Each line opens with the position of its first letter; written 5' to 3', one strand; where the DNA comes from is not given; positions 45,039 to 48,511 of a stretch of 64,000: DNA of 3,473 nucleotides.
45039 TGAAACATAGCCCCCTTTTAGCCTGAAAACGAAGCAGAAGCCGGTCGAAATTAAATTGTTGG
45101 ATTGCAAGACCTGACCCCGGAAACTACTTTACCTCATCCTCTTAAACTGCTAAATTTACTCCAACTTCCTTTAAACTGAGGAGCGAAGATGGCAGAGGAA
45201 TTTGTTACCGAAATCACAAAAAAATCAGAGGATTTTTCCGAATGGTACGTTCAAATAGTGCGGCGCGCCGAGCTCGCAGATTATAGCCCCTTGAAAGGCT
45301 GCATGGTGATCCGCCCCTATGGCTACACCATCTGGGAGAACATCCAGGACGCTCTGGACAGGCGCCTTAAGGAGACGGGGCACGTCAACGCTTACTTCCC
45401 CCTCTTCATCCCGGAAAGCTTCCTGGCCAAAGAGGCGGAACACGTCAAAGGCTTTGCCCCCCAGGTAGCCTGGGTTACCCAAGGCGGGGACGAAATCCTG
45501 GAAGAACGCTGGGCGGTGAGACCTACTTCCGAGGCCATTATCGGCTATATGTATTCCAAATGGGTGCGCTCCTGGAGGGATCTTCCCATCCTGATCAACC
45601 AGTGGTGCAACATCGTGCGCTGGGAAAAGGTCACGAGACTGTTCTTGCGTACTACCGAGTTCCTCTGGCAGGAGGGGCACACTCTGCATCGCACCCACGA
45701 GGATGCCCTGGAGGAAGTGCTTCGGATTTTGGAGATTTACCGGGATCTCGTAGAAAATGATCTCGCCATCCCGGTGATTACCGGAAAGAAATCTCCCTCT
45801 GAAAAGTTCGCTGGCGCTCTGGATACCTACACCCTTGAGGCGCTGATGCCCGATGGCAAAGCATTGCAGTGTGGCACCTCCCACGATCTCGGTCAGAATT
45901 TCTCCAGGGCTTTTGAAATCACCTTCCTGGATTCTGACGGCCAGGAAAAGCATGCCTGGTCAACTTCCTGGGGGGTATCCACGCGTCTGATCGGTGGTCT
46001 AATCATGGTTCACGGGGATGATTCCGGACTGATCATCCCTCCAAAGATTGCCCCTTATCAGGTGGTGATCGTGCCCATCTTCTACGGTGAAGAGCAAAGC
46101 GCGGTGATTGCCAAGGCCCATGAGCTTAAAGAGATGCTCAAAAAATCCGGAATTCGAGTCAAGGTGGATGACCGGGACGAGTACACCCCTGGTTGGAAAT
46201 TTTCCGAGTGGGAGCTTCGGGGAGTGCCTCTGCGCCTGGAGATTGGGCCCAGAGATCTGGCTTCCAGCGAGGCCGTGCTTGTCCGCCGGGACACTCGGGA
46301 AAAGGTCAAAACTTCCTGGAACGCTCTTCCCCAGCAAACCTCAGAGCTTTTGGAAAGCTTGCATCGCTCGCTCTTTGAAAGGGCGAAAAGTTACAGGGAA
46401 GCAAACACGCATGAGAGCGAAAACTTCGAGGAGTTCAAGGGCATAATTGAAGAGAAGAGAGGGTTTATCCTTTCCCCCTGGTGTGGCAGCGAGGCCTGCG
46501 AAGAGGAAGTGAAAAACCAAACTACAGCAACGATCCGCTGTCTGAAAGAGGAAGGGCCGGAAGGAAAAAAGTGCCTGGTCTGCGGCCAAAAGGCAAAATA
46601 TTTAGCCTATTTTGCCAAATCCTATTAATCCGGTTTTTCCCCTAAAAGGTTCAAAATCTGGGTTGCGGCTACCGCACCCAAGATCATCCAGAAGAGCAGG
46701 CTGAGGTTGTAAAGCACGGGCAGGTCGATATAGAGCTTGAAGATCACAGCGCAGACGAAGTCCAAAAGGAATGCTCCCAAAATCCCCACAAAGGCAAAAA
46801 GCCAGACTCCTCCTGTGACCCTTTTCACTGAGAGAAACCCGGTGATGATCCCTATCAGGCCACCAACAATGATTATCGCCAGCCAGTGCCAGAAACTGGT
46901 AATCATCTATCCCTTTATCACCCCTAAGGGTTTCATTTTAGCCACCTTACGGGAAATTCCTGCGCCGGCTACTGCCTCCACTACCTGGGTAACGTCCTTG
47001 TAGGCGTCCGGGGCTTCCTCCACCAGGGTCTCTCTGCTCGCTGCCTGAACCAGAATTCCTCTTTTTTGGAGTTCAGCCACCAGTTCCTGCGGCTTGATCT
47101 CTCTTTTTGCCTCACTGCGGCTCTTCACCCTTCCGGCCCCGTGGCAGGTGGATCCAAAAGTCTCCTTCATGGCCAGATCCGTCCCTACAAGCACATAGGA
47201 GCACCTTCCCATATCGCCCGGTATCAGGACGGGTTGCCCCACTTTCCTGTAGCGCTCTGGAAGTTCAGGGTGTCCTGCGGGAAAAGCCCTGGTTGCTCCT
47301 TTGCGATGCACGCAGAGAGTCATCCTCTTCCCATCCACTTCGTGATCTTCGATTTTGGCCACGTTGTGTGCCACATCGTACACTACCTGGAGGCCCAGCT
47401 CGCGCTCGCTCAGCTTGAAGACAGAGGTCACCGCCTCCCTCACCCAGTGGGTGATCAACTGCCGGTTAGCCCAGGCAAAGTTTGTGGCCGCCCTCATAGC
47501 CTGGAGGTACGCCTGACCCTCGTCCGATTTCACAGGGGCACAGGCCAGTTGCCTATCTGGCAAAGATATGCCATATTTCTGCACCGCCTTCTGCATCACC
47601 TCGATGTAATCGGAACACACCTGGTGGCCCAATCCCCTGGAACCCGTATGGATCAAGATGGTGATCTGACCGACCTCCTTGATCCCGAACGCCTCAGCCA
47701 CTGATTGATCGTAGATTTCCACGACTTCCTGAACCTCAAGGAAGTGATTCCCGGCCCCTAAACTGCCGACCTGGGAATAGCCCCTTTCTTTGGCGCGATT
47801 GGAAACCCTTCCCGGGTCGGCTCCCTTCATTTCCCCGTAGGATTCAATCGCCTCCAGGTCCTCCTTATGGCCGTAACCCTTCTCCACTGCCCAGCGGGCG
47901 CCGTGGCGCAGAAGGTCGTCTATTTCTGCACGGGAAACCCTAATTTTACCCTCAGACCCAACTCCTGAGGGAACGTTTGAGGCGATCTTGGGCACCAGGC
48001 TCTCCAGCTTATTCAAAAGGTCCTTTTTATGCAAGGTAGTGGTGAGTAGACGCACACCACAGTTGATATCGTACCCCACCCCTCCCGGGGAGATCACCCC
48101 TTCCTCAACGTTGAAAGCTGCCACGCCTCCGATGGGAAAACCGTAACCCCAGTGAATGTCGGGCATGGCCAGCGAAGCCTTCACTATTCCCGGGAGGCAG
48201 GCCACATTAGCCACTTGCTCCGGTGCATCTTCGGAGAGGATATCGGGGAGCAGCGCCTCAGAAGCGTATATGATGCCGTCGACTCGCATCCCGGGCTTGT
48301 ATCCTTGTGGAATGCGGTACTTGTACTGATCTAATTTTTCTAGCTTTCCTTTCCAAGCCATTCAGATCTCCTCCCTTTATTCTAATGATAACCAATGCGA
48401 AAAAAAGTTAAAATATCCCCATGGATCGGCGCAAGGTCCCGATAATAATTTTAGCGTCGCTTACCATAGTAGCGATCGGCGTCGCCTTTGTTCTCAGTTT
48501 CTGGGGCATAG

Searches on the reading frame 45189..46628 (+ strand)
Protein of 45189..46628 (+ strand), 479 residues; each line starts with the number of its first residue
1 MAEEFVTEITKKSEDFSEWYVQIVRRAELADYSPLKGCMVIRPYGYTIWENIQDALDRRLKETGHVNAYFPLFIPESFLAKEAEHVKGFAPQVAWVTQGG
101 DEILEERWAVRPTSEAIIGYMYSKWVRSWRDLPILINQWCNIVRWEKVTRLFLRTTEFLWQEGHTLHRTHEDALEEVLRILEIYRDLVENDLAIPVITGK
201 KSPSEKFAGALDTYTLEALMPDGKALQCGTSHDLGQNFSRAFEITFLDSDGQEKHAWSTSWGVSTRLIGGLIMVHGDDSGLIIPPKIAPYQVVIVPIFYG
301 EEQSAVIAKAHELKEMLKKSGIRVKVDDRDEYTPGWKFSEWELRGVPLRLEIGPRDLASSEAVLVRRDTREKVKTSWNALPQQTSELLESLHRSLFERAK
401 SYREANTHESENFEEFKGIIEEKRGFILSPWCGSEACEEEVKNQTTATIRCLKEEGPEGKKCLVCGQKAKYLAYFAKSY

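Call 14: search_protein_families(library=pfam, proteins=[window:45189-46628:+])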
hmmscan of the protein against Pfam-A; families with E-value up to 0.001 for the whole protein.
window:45189-46628:+ (479 aa): 3 families
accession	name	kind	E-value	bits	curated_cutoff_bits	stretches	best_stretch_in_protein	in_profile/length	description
PF09180.16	ProRS-C_1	-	4.6e-23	81.6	31.5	1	413-479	1-71/71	Prolyl-tRNA synthetase, C-terminal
PF03129.25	HGTP_anticodon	-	4.6e-20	72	21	1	291-382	1-89/94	Anticodon binding domain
PF00587.30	tRNA-synt_2b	-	2.8e-19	70.3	29.3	1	105-271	8-175/179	tRNA synthetase class II core domain (G, H, P, S and T)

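Call 21: find_encoding_contigs(protein=window:45189-46628:+, flank=8000, max_places=10)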
Protein window:45189-46628:+ (479 aa): 1 contig read that carries it; 1 place shown.
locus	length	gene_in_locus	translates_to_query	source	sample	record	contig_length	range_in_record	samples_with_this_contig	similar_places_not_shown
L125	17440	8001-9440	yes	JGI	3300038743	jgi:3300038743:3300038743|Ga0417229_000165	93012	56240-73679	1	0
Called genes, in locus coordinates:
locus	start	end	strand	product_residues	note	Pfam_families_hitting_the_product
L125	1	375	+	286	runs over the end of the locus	PF01180:DHO_dh, PF01207:Dus (weak)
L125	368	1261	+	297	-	PF00215:OMPdecase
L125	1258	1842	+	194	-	PF00156:Pribosyltran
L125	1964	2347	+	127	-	-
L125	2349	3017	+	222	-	PF01694:Rhomboid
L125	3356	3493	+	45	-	-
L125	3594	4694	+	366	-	PF01547:SBP_bac_1, PF13416:SBP_bac_8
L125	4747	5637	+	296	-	PF00528:BPD_transp_1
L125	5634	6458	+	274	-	PF00528:BPD_transp_1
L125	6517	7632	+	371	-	PF00005:ABC_tran, PF17912:OB_MalK, PF08402:TOBE_2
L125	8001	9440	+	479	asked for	PF00587:tRNA-synt_2b, PF03129:HGTP_anticodon, PF09180:ProRS-C_1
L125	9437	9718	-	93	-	-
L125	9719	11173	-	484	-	PF01139:RtcB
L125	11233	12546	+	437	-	PF02585:PIG-L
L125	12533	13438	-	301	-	PF02645:DegV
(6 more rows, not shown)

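Call 34: find_homologous_proteins(query=window:45189-46628:+, max_evalue=1e-100)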
Query window:45189-46628:+ (479 aa): 7997 proteins with E <= 1e-100 among 8000 candidates; the best 120 are listed.
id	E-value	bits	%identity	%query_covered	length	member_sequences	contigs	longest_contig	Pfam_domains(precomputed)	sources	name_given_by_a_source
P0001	0.0e+0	1103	100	100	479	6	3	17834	PF03129.26,PF00587.31,PF09180.17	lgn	-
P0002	0.0e+0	1081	97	100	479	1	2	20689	PF03129.26,PF00587.31,PF09180.17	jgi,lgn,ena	jgi:prolyl-tRNA synthetase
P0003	0.0e+0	1080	97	100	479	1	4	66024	PF03129.26,PF00587.31,PF09180.17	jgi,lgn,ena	-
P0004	0.0e+0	1079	97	100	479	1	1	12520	PF03129.26,PF00587.31,PF09180.17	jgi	jgi:prolyl-tRNA synthetase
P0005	0.0e+0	1038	94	100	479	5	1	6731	PF03129.26,PF00587.31,PF09180.17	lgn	-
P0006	0.0e+0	1034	93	100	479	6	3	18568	PF03129.26,PF00587.31,PF09180.17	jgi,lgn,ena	jgi:prolyl-tRNA synthetase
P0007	0.0e+0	1011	90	100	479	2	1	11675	PF03129.26,PF00587.31,PF09180.17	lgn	-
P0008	6.9e-298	1006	90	100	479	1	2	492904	PF03129.26,PF00587.31,PF09180.17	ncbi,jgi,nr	ncbi:MAG: proline--tRNA ligase [Caldiserica bacterium]|jgi:prolyl-tRNA synthetase|nr:proline--tRNA l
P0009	5.0e-279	944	83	100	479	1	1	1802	PF03129.26,PF00587.31,PF09180.17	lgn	-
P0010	1.1e-248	844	74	100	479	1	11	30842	PF03129.26,PF00587.31,PF09180.17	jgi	jgi:prolyl-tRNA synthetase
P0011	5.1e-246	835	72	100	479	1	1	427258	PF03129.26,PF00587.31,PF09180.17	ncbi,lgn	-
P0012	2.4e-245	833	74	100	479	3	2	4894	PF03129.26,PF00587.31,PF09180.17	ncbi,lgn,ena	ncbi:MAG: proline--tRNA ligase [bacterium]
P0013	2.6e-242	823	73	100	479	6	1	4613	PF03129.26,PF00587.31,PF09180.17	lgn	-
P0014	2.5e-233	793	70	100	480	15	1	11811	PF03129.26,PF00587.31,PF09180.17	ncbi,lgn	ncbi:MAG: proline--tRNA ligase [bacterium]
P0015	1.0e-232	791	71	100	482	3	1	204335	PF03129.26,PF00587.31,PF09180.17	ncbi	-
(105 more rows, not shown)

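Call 35: find_encoding_contigs(protein=P0001, flank=8000, max_places=4)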
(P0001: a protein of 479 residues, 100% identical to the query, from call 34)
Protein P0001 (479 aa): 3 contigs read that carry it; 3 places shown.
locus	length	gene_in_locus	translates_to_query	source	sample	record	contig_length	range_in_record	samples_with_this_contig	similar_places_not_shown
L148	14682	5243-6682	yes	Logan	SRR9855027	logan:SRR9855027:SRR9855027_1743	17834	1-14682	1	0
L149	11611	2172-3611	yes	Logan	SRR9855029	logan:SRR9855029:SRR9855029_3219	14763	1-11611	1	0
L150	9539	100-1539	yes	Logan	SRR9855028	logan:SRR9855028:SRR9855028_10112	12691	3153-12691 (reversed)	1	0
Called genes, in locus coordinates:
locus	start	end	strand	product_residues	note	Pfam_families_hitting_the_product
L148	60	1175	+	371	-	PF00005:ABC_tran, PF17912:OB_MalK, PF08402:TOBE_2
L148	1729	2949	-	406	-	PF24981:Beta-prop_ATRN-LZTR1 (weak), PF24681:Kelch_KLHDC2_KLHL20_DRC7 (weak), PF07646:Kelch_2 (faint), PF13415:Beta-prop_FBX42, PF01344:Kelch_1 (faint), PF24681:Kelch_KLHDC2_KLHL20_DRC7, PF24981:Beta-prop_ATRN-LZTR1 (weak)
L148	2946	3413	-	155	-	-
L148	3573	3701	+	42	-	-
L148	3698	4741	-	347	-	PF12671:Amidase_6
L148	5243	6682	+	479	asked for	PF00587:tRNA-synt_2b, PF03129:HGTP_anticodon, PF09180:ProRS-C_1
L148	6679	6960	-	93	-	-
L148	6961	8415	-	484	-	PF01139:RtcB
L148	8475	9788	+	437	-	PF02585:PIG-L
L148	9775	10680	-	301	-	PF02645:DegV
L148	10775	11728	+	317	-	PF04748:Polysacc_deac_2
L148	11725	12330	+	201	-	PF03167:UDG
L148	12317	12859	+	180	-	-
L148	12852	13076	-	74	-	PF01037:AsnC_trans_reg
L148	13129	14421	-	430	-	PF01336:tRNA_anti-codon, PF00152:tRNA-synt_2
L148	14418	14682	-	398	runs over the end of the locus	PF00438:S-AdoMet_synt_N, PF02772:S-AdoMet_synt_M, PF02773:S-AdoMet_synt_C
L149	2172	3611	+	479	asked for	PF00587:tRNA-synt_2b, PF03129:HGTP_anticodon, PF09180:ProRS-C_1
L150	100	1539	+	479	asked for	PF00587:tRNA-synt_2b, PF03129:HGTP_anticodon, PF09180:ProRS-C_1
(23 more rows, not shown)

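Call 36: find_encoding_contigs(protein=P0003, flank=8000, max_places=4)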
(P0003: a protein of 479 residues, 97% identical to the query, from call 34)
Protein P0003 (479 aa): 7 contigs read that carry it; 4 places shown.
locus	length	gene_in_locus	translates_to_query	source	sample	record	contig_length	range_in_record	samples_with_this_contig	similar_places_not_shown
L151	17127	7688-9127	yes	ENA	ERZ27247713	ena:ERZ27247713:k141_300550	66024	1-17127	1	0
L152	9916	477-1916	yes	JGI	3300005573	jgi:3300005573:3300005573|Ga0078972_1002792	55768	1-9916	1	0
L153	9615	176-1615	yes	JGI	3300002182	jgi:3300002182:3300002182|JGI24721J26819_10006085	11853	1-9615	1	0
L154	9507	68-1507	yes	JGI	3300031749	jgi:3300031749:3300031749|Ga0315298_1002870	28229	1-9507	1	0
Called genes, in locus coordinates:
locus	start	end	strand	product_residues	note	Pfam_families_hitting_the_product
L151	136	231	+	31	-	-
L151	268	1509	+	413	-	PF13487:HD_5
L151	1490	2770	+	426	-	PF13487:HD_5, PF01966:HD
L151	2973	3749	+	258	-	PF10418:DHODB_Fe-S_bind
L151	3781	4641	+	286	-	PF01180:DHO_dh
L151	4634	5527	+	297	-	PF00215:OMPdecase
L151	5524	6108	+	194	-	PF00156:Pribosyltran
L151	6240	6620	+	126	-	-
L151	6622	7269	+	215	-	PF01694:Rhomboid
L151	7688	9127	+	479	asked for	PF00587:tRNA-synt_2b, PF03129:HGTP_anticodon, PF09180:ProRS-C_1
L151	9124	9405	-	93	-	-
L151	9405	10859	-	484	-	PF01139:RtcB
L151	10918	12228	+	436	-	PF02585:PIG-L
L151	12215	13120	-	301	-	PF02645:DegV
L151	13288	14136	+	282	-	PF04748:Polysacc_deac_2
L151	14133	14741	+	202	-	PF03167:UDG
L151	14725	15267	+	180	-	-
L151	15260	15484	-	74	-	PF01037:AsnC_trans_reg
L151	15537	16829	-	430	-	PF01336:tRNA_anti-codon, PF00152:tRNA-synt_2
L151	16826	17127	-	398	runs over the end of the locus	PF00438:S-AdoMet_synt_N, PF02772:S-AdoMet_synt_M, PF02773:S-AdoMet_synt_C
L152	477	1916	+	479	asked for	PF00587:tRNA-synt_2b, PF03129:HGTP_anticodon, PF09180:ProRS-C_1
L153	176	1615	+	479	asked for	PF00587:tRNA-synt_2b, PF03129:HGTP_anticodon, PF09180:ProRS-C_1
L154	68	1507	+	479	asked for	PF00587:tRNA-synt_2b, PF03129:HGTP_anticodon, PF09180:ProRS-C_1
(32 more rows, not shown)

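Call 37: find_encoding_contigs(protein=P0008, flank=8000, max_places=3)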
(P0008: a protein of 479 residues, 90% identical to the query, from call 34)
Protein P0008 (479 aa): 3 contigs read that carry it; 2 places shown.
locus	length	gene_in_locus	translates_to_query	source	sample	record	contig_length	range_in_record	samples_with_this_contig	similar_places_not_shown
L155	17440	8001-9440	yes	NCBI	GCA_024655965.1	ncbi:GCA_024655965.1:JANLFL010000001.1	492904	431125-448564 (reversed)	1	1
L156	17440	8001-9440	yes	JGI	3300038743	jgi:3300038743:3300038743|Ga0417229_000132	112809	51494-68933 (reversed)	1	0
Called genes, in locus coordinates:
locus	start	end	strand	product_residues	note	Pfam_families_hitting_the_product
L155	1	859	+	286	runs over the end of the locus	PF01180:DHO_dh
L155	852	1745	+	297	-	PF00215:OMPdecase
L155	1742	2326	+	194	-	PF00156:Pribosyltran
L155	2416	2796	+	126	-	-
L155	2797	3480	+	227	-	PF01694:Rhomboid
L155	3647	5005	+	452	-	PF01547:SBP_bac_1, PF13416:SBP_bac_8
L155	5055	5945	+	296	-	PF00528:BPD_transp_1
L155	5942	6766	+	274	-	PF00528:BPD_transp_1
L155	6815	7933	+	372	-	PF00005:ABC_tran, PF17912:OB_MalK, PF08402:TOBE_2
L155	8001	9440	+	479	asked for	PF00587:tRNA-synt_2b, PF03129:HGTP_anticodon, PF09180:ProRS-C_1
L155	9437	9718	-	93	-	-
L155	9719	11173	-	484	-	PF01139:RtcB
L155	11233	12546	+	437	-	PF02585:PIG-L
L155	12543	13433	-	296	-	PF02645:DegV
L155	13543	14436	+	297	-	PF04748:Polysacc_deac_2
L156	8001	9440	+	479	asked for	PF00587:tRNA-synt_2b, PF03129:HGTP_anticodon, PF09180:ProRS-C_1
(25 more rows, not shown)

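Call 44: find_encoding_contigs(protein=P0006, flank=8000, max_places=3)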
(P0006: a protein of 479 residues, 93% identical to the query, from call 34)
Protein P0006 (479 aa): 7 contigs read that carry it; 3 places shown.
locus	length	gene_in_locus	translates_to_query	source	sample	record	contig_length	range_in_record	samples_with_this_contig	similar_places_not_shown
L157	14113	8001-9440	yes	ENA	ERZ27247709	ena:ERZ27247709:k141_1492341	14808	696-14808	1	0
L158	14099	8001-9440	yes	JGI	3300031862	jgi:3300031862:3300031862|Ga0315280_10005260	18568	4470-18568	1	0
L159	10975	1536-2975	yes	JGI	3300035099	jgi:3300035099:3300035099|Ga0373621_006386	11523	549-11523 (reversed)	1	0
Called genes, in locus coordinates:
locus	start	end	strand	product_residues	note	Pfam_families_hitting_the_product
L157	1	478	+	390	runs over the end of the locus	?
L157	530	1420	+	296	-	PF00528:BPD_transp_1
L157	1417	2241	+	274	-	PF00528:BPD_transp_1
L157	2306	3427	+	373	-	PF00005:ABC_tran, PF17912:OB_MalK, PF08402:TOBE_2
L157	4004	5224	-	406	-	PF24981:Beta-prop_ATRN-LZTR1 (weak), PF24681:Kelch_KLHDC2_KLHL20_DRC7 (weak), PF13415:Beta-prop_FBX42, PF24681:Kelch_KLHDC2_KLHL20_DRC7 (weak), PF24981:Beta-prop_ATRN-LZTR1 (weak)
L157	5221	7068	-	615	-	PF12671:Amidase_6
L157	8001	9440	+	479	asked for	PF00587:tRNA-synt_2b, PF03129:HGTP_anticodon, PF09180:ProRS-C_1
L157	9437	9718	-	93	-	-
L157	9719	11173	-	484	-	PF01139:RtcB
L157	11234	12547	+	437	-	PF02585:PIG-L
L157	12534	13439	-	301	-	PF02645:DegV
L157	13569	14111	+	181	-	?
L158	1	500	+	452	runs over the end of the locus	PF01547:SBP_bac_1, PF13416:SBP_bac_8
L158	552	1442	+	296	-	PF00528:BPD_transp_1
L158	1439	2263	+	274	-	PF00528:BPD_transp_1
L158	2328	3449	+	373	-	PF00005:ABC_tran, PF17912:OB_MalK, PF08402:TOBE_2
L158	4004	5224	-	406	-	PF24981:Beta-prop_ATRN-LZTR1 (weak), PF24681:Kelch_KLHDC2_KLHL20_DRC7 (weak), PF13415:Beta-prop_FBX42, PF24681:Kelch_KLHDC2_KLHL20_DRC7 (weak), PF24981:Beta-prop_ATRN-LZTR1 (weak)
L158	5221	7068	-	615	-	PF12671:Amidase_6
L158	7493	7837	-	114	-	-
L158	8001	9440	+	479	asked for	PF00587:tRNA-synt_2b, PF03129:HGTP_anticodon, PF09180:ProRS-C_1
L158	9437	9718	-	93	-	-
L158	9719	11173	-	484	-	PF01139:RtcB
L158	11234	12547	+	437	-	PF02585:PIG-L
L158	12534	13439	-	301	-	PF02645:DegV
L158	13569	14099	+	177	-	?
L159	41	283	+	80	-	-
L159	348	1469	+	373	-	PF00005:ABC_tran, PF17912:OB_MalK, PF08402:TOBE_2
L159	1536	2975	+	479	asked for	PF00587:tRNA-synt_2b, PF03129:HGTP_anticodon, PF09180:ProRS-C_1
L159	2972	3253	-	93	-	-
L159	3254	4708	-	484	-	PF01139:RtcB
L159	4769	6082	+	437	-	PF02585:PIG-L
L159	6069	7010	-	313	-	PF02645:DegV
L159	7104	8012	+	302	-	PF04748:Polysacc_deac_2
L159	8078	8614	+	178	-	PF03167:UDG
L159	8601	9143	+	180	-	-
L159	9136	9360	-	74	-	PF01037:AsnC_trans_reg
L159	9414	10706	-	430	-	PF01336:tRNA_anti-codon, PF00152:tRNA-synt_2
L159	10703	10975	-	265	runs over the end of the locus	PF02772:S-AdoMet_synt_M, PF02773:S-AdoMet_synt_C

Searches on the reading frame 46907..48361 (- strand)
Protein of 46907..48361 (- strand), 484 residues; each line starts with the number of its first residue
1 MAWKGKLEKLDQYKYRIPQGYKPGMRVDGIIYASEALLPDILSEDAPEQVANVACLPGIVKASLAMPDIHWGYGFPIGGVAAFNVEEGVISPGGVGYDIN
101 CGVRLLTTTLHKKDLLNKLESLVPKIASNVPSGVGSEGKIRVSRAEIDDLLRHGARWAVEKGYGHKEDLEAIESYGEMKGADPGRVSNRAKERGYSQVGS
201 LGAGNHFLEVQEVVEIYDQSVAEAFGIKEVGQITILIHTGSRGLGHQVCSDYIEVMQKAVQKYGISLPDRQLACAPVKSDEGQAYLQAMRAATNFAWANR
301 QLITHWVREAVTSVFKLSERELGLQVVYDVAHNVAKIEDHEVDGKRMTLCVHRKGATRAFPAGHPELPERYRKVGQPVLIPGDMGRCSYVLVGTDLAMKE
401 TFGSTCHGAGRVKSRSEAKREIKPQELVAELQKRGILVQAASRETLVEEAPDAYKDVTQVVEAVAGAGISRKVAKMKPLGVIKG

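Call 22: find_encoding_contigs(protein=window:46907-48361:-, flank=10000, max_places=10)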
Protein window:46907-48361:- (484 aa): 1 contig read that carries it; 1 place shown.
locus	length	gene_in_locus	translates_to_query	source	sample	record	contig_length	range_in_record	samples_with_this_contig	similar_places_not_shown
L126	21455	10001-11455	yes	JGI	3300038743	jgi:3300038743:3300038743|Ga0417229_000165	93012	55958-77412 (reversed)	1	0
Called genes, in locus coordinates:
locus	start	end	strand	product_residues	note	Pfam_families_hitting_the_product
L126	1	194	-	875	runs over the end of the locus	PF00133:tRNA-synt_1, PF09334:tRNA-synt_1g (faint), PF21349:RUBY_RBDX (faint), PF13603:tRNA-synt_1_2, PF08264:Anticodon_1, PF10458:Val_tRNA-synt_C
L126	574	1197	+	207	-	-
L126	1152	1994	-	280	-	PF01797:Y1_Tnp, PF08281:Sigma70_r4_2 (weak), PF13384:HTH_23 (weak), PF13936:HTH_38 (weak)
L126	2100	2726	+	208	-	-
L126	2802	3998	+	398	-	PF00438:S-AdoMet_synt_N, PF02772:S-AdoMet_synt_M, PF02773:S-AdoMet_synt_C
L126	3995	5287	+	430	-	PF01336:tRNA_anti-codon, PF00152:tRNA-synt_2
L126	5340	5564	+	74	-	PF01037:AsnC_trans_reg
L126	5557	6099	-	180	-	-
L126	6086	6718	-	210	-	PF03167:UDG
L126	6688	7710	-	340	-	PF04748:Polysacc_deac_2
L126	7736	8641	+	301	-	PF02645:DegV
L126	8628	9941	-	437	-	PF02585:PIG-L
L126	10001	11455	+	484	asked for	PF01139:RtcB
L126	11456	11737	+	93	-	-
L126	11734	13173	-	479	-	PF00587:tRNA-synt_2b, PF03129:HGTP_anticodon, PF09180:ProRS-C_1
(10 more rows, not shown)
